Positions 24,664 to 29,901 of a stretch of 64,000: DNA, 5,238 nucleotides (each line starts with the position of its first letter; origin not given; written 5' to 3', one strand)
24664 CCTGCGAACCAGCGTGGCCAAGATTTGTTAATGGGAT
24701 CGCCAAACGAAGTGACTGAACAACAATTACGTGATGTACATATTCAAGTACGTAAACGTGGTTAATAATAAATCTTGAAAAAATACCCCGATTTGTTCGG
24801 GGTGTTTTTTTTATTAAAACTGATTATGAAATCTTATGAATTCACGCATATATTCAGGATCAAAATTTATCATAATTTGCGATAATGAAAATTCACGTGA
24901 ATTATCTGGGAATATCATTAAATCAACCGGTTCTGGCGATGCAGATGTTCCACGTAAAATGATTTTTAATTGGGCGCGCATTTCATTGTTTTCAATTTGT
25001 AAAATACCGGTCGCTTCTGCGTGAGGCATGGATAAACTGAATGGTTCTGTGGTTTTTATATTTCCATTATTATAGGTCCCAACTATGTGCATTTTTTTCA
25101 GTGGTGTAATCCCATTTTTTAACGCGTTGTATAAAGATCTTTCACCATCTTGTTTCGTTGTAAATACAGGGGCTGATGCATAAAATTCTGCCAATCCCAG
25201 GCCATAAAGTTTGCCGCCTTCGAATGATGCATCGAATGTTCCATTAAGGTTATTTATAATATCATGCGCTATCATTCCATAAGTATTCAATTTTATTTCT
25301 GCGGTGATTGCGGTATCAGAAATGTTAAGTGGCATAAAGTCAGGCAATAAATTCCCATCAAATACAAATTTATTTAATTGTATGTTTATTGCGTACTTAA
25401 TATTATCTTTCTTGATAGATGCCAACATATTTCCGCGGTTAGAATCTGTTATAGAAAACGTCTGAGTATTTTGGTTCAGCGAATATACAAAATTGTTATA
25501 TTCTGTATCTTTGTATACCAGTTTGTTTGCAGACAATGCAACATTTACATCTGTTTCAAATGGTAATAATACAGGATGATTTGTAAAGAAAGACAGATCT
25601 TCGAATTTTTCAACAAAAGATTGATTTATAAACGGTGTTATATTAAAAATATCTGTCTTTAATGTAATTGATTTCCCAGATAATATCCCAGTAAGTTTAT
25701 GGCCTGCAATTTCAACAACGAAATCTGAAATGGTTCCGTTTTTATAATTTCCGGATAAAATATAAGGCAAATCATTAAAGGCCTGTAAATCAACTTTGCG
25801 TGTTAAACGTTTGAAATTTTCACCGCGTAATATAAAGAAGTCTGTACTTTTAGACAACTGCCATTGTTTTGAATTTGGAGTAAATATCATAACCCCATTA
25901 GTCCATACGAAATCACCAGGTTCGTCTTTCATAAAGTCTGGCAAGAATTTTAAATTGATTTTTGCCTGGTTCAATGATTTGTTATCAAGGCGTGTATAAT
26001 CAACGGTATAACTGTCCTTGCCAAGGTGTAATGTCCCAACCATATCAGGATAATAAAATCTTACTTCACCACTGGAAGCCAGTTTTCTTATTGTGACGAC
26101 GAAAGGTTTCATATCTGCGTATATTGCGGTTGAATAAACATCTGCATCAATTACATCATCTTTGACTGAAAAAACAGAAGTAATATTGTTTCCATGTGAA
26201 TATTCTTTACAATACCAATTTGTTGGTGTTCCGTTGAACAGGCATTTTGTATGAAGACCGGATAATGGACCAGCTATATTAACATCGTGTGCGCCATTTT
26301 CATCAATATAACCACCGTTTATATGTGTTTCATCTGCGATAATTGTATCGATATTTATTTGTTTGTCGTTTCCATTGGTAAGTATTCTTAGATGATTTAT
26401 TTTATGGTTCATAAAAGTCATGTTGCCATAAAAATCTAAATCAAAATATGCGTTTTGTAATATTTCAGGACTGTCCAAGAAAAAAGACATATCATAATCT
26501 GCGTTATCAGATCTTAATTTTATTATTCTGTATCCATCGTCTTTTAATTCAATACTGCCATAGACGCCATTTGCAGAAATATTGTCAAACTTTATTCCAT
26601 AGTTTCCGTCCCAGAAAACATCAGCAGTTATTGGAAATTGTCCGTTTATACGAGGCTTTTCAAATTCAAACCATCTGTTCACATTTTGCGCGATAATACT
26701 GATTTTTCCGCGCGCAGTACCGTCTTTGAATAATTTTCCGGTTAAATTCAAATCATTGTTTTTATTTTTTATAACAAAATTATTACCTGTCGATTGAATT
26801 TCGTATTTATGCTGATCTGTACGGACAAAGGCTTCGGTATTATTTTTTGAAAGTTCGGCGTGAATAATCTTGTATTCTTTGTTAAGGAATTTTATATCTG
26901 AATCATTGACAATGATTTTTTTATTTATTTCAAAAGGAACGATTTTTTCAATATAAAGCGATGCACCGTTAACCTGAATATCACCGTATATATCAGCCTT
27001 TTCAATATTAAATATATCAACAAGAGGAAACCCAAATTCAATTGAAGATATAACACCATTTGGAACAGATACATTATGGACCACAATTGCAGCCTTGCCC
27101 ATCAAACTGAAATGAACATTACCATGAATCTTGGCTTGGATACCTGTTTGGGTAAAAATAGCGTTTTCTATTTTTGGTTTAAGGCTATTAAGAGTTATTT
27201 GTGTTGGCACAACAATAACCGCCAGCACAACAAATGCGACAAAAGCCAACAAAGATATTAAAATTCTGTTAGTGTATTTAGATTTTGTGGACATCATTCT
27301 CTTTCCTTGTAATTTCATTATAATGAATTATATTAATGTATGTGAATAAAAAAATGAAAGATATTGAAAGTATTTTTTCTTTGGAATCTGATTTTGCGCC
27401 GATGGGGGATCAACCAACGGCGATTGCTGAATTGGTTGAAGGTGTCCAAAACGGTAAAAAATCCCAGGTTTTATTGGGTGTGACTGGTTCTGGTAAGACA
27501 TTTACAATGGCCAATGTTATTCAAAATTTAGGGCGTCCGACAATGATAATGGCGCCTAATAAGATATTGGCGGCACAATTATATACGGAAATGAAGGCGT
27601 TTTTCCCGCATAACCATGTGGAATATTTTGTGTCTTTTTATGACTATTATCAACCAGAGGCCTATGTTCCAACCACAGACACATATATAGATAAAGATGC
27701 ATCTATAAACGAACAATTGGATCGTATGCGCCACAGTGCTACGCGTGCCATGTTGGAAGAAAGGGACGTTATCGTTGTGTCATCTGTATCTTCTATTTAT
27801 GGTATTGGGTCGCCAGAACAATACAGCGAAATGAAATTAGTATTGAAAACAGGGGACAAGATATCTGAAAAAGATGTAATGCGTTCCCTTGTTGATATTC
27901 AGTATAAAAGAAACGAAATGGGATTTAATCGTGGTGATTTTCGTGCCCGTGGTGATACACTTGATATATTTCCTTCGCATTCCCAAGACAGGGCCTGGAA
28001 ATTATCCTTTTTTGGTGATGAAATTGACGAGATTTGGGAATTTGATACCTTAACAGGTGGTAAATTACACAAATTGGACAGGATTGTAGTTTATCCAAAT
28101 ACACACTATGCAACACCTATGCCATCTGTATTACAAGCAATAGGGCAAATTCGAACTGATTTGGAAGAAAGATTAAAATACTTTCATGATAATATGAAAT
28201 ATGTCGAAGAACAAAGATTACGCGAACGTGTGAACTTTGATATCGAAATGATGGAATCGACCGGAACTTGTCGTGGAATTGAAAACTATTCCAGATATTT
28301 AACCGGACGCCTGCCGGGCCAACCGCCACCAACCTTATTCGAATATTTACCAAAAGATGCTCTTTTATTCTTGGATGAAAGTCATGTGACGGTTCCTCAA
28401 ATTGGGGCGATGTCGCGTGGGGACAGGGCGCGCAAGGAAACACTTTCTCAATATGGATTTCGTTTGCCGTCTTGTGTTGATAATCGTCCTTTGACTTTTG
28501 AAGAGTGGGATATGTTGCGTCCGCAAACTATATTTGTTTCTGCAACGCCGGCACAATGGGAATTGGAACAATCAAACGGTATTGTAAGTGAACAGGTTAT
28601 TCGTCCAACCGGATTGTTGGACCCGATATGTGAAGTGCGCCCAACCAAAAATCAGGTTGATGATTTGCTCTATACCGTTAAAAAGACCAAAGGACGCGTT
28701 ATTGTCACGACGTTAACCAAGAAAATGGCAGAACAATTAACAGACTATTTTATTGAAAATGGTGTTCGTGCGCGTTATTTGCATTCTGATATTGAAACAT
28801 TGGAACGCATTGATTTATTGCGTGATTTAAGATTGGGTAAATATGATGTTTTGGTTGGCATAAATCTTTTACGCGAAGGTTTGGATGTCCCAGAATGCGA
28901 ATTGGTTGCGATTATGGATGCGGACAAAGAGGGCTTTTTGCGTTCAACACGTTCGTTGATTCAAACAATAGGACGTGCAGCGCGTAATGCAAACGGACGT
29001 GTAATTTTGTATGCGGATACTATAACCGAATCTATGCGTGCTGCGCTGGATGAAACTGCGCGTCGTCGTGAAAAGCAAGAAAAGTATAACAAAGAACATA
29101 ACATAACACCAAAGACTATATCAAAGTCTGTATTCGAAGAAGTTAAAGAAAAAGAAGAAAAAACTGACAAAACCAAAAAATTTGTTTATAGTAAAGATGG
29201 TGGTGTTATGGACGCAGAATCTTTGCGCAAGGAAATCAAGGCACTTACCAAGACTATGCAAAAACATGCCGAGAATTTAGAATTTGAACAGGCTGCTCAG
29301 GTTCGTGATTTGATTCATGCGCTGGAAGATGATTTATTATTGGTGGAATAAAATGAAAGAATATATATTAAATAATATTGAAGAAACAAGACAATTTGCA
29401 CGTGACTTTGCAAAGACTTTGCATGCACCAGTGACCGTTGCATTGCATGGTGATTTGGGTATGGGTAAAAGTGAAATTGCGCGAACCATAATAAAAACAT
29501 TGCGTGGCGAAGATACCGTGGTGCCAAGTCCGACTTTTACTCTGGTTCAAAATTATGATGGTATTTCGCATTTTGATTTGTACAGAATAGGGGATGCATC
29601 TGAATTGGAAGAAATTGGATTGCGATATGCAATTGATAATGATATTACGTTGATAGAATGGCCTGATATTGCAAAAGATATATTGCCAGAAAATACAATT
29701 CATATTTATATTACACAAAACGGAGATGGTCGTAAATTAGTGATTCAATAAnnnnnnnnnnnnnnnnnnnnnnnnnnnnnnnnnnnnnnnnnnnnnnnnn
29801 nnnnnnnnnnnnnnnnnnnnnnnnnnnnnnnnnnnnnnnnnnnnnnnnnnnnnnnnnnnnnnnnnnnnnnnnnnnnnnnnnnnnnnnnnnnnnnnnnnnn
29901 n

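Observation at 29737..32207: ftsQ then an ftsA-like gene fused in frame to rpe, with no ftsZ following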

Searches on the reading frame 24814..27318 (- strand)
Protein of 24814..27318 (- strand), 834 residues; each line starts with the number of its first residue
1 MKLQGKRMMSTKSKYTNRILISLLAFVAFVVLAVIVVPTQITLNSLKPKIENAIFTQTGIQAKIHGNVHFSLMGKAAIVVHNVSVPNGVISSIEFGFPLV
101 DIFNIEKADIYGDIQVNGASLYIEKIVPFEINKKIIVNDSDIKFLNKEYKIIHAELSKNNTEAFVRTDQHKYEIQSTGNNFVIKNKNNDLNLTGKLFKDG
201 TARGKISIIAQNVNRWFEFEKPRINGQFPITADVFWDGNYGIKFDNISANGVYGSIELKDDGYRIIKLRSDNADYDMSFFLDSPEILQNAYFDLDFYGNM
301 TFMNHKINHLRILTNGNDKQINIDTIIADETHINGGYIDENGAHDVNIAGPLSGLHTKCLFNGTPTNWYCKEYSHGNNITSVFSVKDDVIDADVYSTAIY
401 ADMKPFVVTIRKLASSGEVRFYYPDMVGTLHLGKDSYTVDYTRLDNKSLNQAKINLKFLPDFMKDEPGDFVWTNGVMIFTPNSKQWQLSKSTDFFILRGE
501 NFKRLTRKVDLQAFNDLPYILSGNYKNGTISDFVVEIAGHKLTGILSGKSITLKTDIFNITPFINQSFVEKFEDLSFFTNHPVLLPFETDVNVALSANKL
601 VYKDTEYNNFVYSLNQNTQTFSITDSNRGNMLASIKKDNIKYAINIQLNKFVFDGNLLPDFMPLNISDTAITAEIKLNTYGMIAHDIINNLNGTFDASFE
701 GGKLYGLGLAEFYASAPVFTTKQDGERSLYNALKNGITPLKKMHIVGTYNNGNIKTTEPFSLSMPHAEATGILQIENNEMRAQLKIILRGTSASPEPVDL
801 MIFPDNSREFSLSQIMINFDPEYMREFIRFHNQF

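Call 3: search_protein_families(library=pfam, proteins=[window:24814-27318:-], max_evalue=0.01)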
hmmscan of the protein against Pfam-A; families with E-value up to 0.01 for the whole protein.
window:24814-27318:- (834 aa): 1 family
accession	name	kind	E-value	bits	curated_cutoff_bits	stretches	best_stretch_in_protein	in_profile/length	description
PF05170.20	AsmA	-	6.7e-06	25.6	29.8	1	593-756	443-604/607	AsmA family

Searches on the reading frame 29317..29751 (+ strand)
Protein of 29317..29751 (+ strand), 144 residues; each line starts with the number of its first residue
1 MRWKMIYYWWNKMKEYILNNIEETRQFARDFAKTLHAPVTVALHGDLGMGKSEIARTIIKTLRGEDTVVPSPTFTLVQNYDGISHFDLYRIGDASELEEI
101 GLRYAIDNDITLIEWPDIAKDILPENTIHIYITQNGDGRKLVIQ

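Call 3: search_protein_families(library=pfam, proteins=[window:29317-29751:+], max_evalue=0.01)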
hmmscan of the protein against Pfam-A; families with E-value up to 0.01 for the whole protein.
window:29317-29751:+ (144 aa): 2 families
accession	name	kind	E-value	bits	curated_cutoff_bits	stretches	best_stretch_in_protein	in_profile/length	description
PF02367.23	TsaE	-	3.7e-33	114.6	26.6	1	19-139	2-126/128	Threonylcarbamoyl adenosine biosynthesis protein TsaE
PF13191.12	AAA_16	-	0.0055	17.7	32.6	1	25-77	10-63/167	AAA ATPase domain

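Call 4: search_protein_families(library=ncbifam, proteins=[window:29317-29751:+], max_evalue=0.01)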
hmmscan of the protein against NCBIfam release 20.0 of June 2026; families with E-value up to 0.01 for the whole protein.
window:29317-29751:+ (144 aa): 2 families
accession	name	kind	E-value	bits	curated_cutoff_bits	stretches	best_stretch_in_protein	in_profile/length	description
TIGR00150.1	T6A_YjeE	equivalog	1.5e-26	92.8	60.1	1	22-141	6-129/135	tRNA (adenosine(37)-N6)-threonylcarbamoyltransferase complex ATPase subunit type 1 TsaE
NF007931.0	PRK10646.1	equivalog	2.3e-22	79.6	246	1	21-142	11-136/153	tRNA (adenosine(37)-N6)-threonylcarbamoyltransferase complex ATPase subunit type 1 TsaE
